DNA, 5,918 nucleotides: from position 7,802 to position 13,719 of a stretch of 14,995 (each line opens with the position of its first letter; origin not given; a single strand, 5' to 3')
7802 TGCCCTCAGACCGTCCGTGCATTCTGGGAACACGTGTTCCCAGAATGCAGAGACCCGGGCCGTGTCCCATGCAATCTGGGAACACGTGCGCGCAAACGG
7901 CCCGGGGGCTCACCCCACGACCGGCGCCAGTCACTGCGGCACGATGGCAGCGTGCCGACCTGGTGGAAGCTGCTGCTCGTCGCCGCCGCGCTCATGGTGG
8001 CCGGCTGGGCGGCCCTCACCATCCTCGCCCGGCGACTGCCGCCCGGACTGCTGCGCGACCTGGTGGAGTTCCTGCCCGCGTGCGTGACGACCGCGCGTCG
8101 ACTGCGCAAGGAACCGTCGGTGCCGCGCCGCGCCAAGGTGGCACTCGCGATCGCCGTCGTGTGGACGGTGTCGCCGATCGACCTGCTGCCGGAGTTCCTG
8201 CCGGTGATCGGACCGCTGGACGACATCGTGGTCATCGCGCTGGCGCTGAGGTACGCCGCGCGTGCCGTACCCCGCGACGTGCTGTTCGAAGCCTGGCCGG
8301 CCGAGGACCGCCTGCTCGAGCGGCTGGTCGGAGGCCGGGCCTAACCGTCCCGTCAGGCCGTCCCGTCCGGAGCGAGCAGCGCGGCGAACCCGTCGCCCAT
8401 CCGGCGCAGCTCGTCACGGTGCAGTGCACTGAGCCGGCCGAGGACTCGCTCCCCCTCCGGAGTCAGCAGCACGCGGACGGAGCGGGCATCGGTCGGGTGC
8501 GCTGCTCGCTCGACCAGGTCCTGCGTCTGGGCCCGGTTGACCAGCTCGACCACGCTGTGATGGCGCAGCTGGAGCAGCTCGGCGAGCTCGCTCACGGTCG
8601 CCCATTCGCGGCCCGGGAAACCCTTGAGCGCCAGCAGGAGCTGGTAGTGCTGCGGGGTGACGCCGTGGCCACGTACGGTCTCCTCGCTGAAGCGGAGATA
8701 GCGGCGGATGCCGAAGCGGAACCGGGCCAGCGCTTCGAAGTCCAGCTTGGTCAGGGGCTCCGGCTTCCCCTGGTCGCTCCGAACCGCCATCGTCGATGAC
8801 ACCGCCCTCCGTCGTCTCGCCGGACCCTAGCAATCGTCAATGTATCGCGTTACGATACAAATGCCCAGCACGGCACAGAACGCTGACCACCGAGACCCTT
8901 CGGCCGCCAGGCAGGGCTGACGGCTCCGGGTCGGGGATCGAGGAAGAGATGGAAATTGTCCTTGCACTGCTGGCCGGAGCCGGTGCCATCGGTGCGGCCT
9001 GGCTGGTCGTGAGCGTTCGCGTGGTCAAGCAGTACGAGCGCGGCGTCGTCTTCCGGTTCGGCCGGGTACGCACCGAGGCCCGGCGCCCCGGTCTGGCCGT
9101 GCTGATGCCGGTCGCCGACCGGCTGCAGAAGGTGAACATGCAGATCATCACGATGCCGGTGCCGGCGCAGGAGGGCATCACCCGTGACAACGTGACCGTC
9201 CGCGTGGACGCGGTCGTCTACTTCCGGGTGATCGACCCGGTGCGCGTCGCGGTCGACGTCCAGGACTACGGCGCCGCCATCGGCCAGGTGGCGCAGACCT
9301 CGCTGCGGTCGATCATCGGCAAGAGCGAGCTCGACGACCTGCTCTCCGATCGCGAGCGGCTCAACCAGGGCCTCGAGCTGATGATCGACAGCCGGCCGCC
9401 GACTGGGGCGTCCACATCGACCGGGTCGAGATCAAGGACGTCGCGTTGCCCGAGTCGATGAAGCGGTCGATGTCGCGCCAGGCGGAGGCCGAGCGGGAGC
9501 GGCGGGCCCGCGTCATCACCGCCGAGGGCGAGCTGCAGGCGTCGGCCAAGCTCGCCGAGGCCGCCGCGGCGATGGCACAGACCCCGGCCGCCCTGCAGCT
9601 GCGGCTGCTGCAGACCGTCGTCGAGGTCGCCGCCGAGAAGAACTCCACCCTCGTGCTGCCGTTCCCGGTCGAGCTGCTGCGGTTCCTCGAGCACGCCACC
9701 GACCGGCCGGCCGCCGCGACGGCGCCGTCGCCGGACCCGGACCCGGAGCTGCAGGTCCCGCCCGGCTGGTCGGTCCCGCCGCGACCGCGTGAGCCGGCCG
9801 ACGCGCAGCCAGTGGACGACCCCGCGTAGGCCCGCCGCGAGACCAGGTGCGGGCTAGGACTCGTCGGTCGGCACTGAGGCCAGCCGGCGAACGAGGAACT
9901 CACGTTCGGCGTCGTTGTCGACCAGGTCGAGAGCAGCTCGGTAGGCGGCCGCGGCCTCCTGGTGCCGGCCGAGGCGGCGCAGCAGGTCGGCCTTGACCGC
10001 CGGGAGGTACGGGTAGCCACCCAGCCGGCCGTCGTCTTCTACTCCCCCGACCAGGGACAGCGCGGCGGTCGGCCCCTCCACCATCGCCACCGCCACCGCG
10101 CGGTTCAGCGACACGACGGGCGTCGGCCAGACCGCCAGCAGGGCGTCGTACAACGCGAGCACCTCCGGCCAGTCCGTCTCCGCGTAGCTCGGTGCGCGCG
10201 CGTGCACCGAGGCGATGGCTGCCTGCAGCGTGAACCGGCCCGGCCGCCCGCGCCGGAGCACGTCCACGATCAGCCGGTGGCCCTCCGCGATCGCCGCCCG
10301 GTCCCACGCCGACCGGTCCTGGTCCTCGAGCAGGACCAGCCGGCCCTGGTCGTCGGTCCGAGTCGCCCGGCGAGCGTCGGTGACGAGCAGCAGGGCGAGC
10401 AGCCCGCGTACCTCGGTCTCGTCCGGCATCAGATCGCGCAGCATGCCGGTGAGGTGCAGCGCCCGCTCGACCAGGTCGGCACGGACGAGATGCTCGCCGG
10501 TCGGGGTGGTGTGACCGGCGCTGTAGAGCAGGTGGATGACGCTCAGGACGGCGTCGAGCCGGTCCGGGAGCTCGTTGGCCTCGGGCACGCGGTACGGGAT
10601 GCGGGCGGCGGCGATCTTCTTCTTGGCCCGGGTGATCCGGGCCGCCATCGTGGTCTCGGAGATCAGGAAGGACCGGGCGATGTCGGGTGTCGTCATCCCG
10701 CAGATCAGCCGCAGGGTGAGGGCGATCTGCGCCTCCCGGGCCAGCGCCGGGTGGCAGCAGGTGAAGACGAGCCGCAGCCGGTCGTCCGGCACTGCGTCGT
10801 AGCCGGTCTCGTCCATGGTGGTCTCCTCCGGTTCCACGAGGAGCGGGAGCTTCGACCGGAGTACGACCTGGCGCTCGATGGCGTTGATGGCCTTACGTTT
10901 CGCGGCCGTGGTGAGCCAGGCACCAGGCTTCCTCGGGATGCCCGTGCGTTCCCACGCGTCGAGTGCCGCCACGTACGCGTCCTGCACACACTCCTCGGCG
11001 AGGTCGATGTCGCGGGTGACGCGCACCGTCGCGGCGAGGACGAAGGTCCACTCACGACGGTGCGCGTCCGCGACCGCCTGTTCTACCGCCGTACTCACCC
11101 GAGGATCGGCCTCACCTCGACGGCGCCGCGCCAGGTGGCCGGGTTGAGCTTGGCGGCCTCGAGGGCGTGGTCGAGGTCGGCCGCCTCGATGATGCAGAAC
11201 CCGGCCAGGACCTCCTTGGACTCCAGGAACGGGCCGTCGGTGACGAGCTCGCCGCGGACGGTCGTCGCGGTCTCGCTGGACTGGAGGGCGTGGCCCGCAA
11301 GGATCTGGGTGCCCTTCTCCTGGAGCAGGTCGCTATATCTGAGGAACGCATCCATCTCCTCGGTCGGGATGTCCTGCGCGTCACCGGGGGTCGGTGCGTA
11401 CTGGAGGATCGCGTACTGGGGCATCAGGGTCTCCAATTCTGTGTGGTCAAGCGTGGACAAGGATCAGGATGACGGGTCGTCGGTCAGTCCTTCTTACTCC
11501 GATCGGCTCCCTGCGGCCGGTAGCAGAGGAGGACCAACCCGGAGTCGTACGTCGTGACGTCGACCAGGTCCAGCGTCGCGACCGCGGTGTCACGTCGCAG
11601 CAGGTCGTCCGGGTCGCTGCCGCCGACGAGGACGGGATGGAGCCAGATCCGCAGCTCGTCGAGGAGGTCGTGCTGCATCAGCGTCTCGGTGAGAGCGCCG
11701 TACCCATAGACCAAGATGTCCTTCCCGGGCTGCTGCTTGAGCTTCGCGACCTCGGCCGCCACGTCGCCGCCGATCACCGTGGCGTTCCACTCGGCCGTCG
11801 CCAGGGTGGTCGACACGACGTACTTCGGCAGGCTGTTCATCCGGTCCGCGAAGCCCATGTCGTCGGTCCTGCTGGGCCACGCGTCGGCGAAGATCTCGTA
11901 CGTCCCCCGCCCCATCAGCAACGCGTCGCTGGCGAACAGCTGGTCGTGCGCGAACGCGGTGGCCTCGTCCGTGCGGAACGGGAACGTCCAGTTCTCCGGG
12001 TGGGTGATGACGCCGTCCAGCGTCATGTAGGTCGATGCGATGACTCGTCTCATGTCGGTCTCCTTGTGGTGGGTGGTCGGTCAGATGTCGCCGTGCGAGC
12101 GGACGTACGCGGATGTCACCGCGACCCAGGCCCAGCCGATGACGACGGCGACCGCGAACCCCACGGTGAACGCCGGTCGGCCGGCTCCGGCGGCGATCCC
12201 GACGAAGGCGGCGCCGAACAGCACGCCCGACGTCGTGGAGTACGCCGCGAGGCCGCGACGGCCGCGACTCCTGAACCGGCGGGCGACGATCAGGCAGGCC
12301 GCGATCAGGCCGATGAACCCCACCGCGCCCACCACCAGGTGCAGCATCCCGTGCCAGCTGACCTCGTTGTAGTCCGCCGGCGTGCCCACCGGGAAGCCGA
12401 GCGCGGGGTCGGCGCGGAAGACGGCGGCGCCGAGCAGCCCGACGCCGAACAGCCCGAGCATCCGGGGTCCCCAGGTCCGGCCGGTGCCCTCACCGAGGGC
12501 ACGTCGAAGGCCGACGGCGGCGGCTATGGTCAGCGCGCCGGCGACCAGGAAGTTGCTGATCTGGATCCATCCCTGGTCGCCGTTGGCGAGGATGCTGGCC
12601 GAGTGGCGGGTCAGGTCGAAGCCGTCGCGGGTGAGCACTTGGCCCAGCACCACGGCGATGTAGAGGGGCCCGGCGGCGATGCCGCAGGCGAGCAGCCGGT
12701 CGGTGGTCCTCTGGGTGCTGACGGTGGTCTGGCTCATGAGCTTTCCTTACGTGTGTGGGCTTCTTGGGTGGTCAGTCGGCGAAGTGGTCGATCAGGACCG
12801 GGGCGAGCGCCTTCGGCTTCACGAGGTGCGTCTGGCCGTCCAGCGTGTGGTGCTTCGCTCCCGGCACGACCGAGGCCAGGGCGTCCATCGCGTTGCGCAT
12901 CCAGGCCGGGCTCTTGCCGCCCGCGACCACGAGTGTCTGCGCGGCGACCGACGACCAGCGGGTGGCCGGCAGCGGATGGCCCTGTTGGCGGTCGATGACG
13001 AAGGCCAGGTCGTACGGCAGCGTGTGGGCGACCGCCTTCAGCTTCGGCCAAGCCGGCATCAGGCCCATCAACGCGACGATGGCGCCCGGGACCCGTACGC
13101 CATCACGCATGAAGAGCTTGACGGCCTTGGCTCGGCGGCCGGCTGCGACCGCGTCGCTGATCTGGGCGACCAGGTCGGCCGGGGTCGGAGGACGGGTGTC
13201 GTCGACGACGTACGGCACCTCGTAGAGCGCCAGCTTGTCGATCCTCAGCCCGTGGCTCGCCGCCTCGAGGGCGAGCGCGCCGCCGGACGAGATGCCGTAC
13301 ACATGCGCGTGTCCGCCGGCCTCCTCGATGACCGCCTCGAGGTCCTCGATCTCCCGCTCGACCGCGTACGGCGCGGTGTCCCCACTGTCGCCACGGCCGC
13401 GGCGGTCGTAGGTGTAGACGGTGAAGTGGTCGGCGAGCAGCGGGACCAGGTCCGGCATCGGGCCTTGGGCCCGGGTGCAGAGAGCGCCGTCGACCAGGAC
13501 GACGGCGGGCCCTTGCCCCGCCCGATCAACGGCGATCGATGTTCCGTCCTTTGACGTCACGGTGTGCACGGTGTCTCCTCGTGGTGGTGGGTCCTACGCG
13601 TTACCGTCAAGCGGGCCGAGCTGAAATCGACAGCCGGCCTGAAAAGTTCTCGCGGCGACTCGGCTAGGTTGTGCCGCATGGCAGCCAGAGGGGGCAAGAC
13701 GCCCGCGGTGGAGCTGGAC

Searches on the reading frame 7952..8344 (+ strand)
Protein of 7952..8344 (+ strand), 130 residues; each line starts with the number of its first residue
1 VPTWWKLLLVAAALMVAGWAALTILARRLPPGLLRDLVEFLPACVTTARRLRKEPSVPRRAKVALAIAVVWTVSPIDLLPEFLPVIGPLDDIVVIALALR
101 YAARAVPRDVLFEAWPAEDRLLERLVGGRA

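Call 9: search_protein_families(library=pfam, proteins=[window:7952-8344:+], max_evalue=0.01)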
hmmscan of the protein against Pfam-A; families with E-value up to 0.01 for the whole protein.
window:7952-8344:+ (130 aa): 1 family
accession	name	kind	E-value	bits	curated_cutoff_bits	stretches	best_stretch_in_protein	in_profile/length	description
PF06803.17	DUF1232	-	7e-12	45.3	23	1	61-97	1-37/37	Protein of unknown function (DUF1232)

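Call 56: find_homologous_proteins(query=window:7952-8341:+, max_evalue=1e-15)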
Query window:7952-8341:+ (130 aa): 7874 proteins with E <= 1e-15 among 8000 candidates; the best 120 are listed.
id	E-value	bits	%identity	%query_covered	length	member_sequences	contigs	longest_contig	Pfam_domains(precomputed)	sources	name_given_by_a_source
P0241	1.6e-69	250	93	100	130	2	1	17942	PF06803.18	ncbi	ncbi:MAG: YkvA family protein [Nocardioidaceae bacterium]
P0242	8.9e-65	235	100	89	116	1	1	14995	PF06803.18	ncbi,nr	ncbi:MAG: DUF1232 domain-containing protein [Propionibacteriales bacterium]|nr:DUF1232 domain-contai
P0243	1.3e-55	205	75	100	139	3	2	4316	PF06803.18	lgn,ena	-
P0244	1.4e-55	205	75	100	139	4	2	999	PF06803.18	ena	-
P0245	1.3e-54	202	76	98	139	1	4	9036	PF06803.18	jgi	jgi:uncharacterized membrane protein YkvA (DUF1232 family)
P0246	6.6e-54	199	77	97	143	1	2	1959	PF06803.18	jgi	jgi:uncharacterized membrane protein YkvA (DUF1232 family)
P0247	3.1e-53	197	77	95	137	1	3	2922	PF06803.18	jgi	jgi:uncharacterized membrane protein YkvA (DUF1232 family)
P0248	4.7e-53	197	76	99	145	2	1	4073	PF06803.18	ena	-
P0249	5.6e-53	196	79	97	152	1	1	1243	PF06803.18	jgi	-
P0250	6.2e-53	196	73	99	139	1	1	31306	PF06803.18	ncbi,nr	ncbi:MAG TPA: DUF1232 domain-containing protein [Nocardioidaceae bacterium]|nr:DUF1232 domain-contai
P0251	2.7e-52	194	-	-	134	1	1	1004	PF06803.18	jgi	jgi:uncharacterized membrane protein YkvA (DUF1232 family)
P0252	2.8e-52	194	79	97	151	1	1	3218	PF06803.18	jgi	jgi:uncharacterized membrane protein YkvA (DUF1232 family)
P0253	4.9e-52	193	71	99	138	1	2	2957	PF06803.18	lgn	-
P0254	6.5e-52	193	73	100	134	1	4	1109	PF06803.18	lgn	-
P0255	7.6e-52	193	73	99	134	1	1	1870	PF06803.18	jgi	jgi:uncharacterized membrane protein YkvA (DUF1232 family)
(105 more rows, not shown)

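Call 57: find_encoding_contigs(protein=P0250, flank=3000, max_places=2)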
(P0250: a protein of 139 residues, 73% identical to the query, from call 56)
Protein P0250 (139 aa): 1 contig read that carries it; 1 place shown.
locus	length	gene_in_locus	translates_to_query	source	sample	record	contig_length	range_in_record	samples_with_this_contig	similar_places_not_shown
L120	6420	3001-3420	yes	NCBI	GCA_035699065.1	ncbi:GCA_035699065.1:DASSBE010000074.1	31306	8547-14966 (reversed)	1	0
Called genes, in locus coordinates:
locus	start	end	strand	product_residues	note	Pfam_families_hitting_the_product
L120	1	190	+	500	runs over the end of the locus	PF00474:SSF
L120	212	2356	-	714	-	PF22745:Nlig-Ia, PF01653:DNA_ligase_aden, PF03120:OB_DNA_ligase, PF03119:DNA_ligase_ZBD, PF12826:HHH_2, PF14520:HHH_5 (weak), PF00533:BRCT, PF12738:PTCB-BRCT (weak)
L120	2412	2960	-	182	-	PF20229:ChrB_N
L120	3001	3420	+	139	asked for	PF06803:DUF1232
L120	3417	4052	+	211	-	PF09335:VTT_dom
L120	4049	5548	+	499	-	-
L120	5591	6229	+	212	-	PF00561:Abhydrolase_1 (weak), PF12697:Abhydrolase_6, PF20408:Abhydrolase_11 (weak), PF12146:Hydrolase_4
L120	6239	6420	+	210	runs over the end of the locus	PF04542:Sigma70_r2, PF08281:Sigma70_r4_2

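Call 58: find_encoding_contigs(protein=P0245, flank=3000, max_places=4)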
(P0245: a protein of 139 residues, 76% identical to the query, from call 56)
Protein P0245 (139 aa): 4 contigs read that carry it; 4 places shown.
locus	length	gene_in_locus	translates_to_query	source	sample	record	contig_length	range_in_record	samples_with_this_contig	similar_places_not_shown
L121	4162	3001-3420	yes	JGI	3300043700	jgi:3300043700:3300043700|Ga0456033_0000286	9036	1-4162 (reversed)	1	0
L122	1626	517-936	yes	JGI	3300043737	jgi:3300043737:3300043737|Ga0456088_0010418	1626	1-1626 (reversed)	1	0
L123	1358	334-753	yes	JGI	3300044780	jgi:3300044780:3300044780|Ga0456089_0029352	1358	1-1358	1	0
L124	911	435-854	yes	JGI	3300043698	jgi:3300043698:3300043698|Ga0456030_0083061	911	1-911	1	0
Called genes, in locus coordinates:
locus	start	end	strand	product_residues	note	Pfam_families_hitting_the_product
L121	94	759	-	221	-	PF00929:RNase_T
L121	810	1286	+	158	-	PF07291:MauE, PF07681:DoxX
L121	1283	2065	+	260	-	PF13462:Thioredoxin_4, PF01323:DSBA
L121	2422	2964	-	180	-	PF20229:ChrB_N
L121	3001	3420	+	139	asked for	PF06803:DUF1232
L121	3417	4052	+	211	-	PF09335:VTT_dom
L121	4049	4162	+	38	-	?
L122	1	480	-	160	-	?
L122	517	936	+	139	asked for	PF06803:DUF1232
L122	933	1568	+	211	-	PF09335:VTT_dom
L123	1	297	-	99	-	?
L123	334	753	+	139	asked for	PF06803:DUF1232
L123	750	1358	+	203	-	?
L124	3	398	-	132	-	?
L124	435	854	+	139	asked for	PF06803:DUF1232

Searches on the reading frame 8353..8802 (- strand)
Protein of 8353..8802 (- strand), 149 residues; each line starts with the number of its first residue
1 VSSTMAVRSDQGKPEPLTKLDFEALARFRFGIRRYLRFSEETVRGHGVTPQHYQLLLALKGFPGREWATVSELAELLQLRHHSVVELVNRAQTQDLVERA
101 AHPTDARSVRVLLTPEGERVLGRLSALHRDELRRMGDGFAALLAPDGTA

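Call 9: search_protein_families(library=pfam, proteins=[window:8353-8802:-], max_evalue=0.01)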
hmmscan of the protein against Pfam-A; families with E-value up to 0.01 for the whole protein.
window:8353-8802:- (149 aa): 3 families
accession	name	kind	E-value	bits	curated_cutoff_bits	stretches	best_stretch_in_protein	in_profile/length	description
PF12802.13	MarR_2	-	8e-16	58.4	27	1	46-108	1-61/61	MarR family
PF01047.28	MarR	-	0.00053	20.3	24.6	1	68-109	18-59/59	MarR family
PF13463.12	HTH_27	-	0.00057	20.5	22.2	1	49-117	2-68/68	Winged helix DNA-binding domain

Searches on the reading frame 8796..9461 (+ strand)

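Call 10: search_protein_families(library=pfam, proteins=[window:8796-9461:+], max_evalue=0.01)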
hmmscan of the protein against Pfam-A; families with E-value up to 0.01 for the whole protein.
window:8796-9461:+ (221 aa): 1 family
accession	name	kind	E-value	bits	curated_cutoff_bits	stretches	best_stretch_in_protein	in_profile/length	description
PF01145.31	Band_7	-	1.4e-24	87.6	23.6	1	76-193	2-122/176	SPFH domain / Band 7 family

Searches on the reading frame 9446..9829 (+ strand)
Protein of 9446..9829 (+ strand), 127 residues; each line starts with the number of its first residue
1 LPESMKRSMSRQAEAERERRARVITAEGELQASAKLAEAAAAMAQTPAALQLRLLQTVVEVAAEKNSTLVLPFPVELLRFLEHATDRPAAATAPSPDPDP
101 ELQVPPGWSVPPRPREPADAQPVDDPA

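Call 10: search_protein_families(library=pfam, proteins=[window:9446-9829:+], max_evalue=0.01)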
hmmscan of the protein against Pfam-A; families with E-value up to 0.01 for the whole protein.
window:9446-9829:+ (127 aa): 1 family
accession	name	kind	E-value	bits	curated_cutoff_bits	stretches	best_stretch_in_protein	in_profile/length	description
PF15479.11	DUF4639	-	7.6e-05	22.2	27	1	7-109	374-474/580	Domain of unknown function (DUF4639)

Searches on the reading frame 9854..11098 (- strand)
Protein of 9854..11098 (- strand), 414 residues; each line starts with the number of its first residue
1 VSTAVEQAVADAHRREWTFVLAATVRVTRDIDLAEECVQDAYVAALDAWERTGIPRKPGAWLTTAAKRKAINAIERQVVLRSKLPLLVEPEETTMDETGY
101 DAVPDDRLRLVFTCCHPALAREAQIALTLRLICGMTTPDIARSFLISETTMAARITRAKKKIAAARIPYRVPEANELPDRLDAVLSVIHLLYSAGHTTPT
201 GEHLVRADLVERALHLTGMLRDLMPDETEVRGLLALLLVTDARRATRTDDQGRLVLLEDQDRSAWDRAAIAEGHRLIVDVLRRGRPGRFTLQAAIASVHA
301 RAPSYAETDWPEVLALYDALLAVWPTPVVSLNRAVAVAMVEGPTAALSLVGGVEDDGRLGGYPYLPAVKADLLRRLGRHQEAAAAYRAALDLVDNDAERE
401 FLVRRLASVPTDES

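Call 10: search_protein_families(library=pfam, proteins=[window:9854-11098:-], max_evalue=0.01)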
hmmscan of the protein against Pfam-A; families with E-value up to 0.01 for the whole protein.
window:9854-11098:- (414 aa): 5 families
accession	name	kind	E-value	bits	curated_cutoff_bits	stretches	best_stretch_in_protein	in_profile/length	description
PF20239.3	DUF6596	-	2.2e-31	108.6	27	1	180-277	1-98/102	Family of unknown function (DUF6596)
PF08281.18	Sigma70_r4_2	-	6.1e-10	39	25.7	1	112-162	4-54/54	Sigma-70, region 4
PF04542.20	Sigma70_r2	-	6.8e-09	35.8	24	1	19-77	8-68/71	Sigma-70 region 2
PF07719.23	TPR_2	-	0.0025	18.2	27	1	370-395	8-33/34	Tetratricopeptide repeat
PF13176.12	TPR_7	-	0.0093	16.4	27.9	0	370-400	6-36/36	Tetratricopeptide repeat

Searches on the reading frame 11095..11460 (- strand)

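Call 10: search_protein_families(library=pfam, proteins=[window:11095-11460:-], max_evalue=0.01)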
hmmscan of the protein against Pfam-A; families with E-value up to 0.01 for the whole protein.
window:11095-11460:- (121 aa): 1 family
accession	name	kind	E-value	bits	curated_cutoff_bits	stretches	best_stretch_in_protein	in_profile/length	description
PF03795.20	YCII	-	3.5e-14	53.5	24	1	28-120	13-92/95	YCII-related domain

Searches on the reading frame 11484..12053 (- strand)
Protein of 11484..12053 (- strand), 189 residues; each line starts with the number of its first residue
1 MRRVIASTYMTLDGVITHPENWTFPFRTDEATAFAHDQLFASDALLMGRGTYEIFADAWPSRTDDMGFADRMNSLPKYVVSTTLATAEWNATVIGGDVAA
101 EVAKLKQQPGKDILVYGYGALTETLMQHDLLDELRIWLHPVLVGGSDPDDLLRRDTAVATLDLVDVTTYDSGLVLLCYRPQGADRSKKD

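Call 10: search_protein_families(library=pfam, proteins=[window:11484-12053:-], max_evalue=0.01)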
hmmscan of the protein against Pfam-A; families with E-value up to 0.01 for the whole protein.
window:11484-12053:- (189 aa): 1 family
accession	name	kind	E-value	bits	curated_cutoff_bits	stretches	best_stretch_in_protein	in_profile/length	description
PF01872.23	RibD_C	-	4e-21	76.2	24.1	1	3-175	2-197/197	RibD C-terminal domain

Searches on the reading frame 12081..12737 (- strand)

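Call 10: search_protein_families(library=pfam, proteins=[window:12081-12737:-], max_evalue=0.01)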
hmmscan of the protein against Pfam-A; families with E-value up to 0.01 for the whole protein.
window:12081-12737:- (218 aa): 1 family
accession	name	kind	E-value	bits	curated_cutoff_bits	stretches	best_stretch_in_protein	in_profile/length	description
PF06197.19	DUF998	-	3.7e-40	138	30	1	20-209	1-182/184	Protein of unknown function (DUF998)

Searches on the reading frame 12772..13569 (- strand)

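Call 10: search_protein_families(library=pfam, proteins=[window:12772-13569:-], max_evalue=0.01)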
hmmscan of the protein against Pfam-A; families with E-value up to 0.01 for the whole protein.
window:12772-13569:- (265 aa): 3 families
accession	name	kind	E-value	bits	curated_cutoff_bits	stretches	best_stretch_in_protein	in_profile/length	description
PF12697.13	Abhydrolase_6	-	6.6e-14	53.5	26.3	1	39-249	18-205/217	Alpha/beta hydrolase family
PF00561.26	Abhydrolase_1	-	3.5e-08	33.8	25.8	1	37-139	16-126/245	alpha/beta hydrolase fold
PF12146.15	Hydrolase_4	-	4.4e-05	23.3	27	1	45-142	28-134/239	Serine aminopeptidase, S33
